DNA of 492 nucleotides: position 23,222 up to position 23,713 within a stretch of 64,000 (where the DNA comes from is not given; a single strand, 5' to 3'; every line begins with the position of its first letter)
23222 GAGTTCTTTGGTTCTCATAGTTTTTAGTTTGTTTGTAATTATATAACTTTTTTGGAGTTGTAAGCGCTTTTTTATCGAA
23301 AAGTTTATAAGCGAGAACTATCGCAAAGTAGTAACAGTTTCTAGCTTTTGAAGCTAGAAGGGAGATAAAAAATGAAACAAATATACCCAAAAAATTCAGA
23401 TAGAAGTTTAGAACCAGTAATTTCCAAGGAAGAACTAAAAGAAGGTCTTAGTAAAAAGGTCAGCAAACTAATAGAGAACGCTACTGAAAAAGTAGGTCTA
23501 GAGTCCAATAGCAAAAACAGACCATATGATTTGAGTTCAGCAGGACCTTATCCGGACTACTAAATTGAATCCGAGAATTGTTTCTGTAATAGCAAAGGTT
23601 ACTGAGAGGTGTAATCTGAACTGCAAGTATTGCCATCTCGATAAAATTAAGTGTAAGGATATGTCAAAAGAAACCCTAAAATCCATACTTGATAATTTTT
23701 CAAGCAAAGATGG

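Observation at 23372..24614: Small ORF ending in Tyr directly upstream of a radical SAM/SPASM enzyme: possible precursor peptide (mycofactocin/PQQ-like logic)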

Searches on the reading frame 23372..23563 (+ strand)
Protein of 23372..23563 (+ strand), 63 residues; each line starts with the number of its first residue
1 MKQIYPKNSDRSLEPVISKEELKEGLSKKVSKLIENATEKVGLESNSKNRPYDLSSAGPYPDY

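Call 3: search_protein_families(library=pfam, proteins=[window:23372-23563:+], max_evalue=0.01)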
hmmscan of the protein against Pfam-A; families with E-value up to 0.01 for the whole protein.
window:23372-23563:+ (63 aa): 0 families

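Call 4: search_protein_families(library=ncbifam, proteins=[window:23372-23563:+], max_evalue=0.01)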
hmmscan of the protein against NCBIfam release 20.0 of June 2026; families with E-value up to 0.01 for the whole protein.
window:23372-23563:+ (63 aa): 0 families
